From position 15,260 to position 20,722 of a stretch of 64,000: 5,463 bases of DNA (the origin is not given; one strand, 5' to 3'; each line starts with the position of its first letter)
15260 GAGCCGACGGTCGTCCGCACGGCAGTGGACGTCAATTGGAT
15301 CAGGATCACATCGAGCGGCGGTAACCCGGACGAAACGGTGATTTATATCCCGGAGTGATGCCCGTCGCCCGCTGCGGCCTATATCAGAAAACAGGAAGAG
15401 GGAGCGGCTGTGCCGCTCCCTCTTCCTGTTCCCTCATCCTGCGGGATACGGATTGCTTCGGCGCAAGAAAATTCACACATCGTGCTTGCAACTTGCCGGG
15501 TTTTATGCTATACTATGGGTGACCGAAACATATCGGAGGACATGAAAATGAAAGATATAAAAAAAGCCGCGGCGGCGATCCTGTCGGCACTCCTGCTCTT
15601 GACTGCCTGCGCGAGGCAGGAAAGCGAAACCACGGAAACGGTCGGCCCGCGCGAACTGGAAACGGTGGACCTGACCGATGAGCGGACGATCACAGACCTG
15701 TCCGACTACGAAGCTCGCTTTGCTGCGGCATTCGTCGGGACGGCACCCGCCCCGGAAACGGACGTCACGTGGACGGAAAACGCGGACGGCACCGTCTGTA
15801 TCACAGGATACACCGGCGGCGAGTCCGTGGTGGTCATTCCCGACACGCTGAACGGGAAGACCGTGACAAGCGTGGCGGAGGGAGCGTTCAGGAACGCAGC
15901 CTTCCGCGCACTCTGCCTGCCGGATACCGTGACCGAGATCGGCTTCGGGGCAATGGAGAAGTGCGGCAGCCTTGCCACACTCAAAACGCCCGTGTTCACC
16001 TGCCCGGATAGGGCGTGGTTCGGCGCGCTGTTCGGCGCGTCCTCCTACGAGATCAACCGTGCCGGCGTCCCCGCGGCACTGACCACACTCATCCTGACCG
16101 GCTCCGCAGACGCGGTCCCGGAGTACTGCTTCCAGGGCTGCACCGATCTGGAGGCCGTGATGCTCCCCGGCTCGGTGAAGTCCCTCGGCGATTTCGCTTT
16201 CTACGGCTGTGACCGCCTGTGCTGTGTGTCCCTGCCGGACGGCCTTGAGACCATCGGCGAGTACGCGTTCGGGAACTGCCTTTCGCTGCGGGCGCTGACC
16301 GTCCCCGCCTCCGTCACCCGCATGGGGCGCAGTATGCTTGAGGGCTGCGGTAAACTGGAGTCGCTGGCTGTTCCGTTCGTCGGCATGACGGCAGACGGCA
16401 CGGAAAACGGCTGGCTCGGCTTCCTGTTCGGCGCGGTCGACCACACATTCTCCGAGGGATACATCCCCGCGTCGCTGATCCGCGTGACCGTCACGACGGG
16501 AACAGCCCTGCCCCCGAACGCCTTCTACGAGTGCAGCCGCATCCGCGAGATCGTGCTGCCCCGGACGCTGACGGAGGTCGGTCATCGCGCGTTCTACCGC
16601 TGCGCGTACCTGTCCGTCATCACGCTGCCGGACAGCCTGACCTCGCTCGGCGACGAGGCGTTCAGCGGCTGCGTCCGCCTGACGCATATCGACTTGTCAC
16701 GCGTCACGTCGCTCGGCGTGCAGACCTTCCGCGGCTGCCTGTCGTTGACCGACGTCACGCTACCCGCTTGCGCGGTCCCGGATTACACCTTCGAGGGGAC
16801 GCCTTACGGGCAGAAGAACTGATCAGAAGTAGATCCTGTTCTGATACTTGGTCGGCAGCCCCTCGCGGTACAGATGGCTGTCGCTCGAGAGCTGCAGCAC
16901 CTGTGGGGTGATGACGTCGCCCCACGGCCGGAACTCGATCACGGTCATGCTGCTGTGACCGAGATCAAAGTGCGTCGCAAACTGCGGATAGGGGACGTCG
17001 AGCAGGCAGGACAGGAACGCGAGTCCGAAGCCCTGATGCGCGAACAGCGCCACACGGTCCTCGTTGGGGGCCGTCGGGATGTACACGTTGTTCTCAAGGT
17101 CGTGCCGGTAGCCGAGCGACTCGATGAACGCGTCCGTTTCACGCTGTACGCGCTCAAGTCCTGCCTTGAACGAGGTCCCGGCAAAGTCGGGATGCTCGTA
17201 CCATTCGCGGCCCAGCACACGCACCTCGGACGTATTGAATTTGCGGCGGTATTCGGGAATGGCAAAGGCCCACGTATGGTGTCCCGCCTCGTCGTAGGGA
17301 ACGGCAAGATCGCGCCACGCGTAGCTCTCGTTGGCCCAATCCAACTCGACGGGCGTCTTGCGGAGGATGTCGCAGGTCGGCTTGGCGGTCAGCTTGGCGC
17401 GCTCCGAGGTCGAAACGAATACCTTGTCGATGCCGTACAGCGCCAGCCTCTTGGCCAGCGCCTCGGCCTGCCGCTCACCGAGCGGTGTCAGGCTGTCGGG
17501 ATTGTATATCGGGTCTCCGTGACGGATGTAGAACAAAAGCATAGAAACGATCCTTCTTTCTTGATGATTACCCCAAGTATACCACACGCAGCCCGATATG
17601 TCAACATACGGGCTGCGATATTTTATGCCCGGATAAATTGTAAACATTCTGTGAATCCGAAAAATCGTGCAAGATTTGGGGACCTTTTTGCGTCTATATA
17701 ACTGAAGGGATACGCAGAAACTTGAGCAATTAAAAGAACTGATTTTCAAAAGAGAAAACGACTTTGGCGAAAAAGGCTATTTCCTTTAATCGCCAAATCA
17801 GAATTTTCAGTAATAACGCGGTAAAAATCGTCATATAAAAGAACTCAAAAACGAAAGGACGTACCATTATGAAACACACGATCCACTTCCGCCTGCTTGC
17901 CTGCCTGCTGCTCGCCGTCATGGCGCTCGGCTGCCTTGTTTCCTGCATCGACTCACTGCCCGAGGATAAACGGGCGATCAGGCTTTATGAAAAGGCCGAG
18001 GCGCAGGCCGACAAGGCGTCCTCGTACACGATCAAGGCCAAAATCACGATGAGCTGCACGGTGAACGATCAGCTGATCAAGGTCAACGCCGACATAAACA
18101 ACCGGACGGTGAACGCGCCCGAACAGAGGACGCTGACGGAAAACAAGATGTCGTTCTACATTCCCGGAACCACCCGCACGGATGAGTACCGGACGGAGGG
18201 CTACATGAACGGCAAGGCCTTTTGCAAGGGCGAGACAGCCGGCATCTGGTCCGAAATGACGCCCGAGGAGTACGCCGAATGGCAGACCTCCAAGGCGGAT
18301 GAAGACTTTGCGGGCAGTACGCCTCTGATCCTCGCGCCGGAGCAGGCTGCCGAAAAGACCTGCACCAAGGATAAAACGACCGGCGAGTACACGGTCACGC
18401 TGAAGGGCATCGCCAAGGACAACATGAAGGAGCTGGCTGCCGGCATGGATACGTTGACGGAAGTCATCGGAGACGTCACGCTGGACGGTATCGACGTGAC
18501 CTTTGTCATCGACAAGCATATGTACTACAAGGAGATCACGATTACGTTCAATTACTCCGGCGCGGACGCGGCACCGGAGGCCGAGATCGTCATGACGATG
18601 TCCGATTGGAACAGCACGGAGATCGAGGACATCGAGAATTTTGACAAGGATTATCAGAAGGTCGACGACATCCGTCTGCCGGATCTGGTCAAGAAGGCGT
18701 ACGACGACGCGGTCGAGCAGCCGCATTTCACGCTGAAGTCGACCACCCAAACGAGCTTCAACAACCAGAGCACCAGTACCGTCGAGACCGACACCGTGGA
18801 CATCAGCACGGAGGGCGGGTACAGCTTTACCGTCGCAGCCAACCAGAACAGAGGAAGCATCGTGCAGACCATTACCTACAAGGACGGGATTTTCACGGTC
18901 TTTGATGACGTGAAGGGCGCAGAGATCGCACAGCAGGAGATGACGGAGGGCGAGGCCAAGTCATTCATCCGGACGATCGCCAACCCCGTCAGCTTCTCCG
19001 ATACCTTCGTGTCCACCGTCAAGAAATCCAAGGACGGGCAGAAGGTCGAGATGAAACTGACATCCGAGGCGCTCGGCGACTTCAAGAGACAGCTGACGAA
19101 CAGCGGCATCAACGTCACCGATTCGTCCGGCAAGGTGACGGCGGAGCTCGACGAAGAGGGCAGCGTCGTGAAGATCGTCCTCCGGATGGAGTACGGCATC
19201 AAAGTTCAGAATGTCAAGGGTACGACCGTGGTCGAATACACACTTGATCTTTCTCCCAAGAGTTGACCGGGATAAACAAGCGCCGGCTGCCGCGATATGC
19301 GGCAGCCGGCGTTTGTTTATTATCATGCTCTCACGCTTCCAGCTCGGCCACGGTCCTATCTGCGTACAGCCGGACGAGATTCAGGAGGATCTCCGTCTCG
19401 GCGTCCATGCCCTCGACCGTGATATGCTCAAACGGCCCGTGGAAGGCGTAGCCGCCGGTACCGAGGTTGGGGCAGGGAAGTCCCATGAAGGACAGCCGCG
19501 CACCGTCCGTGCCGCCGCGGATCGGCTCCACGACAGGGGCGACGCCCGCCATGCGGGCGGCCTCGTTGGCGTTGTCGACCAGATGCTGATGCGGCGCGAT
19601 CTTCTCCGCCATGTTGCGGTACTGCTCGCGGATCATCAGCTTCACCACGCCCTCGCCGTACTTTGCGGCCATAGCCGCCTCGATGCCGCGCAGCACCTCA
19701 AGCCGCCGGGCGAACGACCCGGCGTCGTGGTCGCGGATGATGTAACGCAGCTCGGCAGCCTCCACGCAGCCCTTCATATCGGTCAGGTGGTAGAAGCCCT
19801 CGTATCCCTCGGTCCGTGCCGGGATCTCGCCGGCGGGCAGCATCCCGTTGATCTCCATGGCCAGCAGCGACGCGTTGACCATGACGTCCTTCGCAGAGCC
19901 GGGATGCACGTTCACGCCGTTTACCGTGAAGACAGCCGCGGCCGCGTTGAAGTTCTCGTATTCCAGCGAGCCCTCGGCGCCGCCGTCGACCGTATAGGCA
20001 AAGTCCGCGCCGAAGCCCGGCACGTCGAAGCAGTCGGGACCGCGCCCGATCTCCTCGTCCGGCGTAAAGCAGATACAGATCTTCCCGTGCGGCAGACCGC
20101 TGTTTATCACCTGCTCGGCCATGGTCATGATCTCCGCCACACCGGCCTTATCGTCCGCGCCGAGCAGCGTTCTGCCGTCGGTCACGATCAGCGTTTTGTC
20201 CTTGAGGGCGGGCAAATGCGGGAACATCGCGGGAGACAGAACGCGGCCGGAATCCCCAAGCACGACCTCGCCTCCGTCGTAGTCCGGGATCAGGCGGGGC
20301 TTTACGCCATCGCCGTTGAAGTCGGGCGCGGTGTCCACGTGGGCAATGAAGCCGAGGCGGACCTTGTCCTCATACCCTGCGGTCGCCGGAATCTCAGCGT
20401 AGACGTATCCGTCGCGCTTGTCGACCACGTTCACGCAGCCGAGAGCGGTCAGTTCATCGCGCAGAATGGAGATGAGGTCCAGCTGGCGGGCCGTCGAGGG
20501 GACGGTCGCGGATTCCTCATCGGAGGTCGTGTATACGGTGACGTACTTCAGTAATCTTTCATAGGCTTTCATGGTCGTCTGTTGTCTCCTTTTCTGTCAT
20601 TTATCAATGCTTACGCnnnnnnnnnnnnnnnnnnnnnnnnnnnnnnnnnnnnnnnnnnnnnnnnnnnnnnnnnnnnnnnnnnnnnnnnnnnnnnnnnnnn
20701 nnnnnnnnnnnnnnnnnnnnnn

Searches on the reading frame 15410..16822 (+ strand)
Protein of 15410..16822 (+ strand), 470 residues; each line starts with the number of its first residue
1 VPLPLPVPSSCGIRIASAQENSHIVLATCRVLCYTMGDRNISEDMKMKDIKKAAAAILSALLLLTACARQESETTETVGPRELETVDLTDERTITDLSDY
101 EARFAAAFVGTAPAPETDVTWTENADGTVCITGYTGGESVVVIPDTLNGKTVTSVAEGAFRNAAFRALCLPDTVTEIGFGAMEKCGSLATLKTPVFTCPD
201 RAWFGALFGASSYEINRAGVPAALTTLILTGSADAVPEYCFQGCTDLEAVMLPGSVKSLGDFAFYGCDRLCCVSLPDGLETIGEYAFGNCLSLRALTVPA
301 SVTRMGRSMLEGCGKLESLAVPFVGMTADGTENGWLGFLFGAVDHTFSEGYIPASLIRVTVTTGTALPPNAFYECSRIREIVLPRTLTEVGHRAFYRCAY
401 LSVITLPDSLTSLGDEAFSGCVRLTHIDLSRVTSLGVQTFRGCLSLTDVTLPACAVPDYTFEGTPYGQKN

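Call 73: search_protein_families(library=pfam, proteins=[window:15410-16822:+], max_evalue=0.00001)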
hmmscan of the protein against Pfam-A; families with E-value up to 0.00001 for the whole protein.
window:15410-16822:+ (470 aa): 2 families
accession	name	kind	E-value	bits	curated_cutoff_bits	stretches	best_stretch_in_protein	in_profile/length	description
PF13306.12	LRR_5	-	1e-49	168.1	27.7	2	367-453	3-88/127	BspA type Leucine rich repeat region (6 copies)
PF13855.12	LRR_8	-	7.9e-07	29.2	27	0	387-431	13-58/61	Leucine rich repeat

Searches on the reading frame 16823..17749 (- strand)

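Call 73: search_protein_families(library=pfam, proteins=[window:16823-17749:-], max_evalue=0.00001)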
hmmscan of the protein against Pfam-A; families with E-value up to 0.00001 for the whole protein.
window:16823-17749:- (308 aa): 1 family
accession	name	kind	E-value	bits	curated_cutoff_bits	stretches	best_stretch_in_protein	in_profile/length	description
PF00300.27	His_Phos_1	-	7.8e-14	52.2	21.7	1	75-277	4-185/194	Histidine phosphatase superfamily (branch 1)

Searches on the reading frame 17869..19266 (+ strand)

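Call 73: search_protein_families(library=pfam, proteins=[window:17869-19266:+], max_evalue=0.00001)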
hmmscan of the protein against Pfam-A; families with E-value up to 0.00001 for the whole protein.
window:17869-19266:+ (465 aa): 1 family
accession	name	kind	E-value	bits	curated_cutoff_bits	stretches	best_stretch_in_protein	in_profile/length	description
PF20316.5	DUF6612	-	1.6e-07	31.6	23.7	1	38-276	4-234/237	Family of unknown function (DUF6612)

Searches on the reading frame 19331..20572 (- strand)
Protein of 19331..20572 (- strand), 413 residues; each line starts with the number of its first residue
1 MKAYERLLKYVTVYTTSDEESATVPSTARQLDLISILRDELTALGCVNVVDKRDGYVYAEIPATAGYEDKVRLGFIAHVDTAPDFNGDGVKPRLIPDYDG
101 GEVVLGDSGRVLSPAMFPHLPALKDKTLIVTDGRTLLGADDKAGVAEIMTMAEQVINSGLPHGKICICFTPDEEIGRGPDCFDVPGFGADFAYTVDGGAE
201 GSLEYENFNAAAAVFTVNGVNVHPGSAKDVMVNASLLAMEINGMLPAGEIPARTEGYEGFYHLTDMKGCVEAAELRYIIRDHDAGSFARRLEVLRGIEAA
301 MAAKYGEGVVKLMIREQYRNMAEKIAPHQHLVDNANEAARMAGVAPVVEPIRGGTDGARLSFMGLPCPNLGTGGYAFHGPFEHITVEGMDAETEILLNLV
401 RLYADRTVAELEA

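Call 73: search_protein_families(library=pfam, proteins=[window:19331-20572:-], max_evalue=0.00001)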
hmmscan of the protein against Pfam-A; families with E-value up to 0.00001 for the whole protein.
window:19331-20572:- (413 aa): 2 families
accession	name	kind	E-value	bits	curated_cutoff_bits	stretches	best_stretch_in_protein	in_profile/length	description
PF01546.33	Peptidase_M20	-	6.9e-11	42.9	24.6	1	139-400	34-204/206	Peptidase family M20/M25/M40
PF07687.19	M20_dimer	-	2e-08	34.6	21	1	205-307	1-105/107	Peptidase dimerisation domain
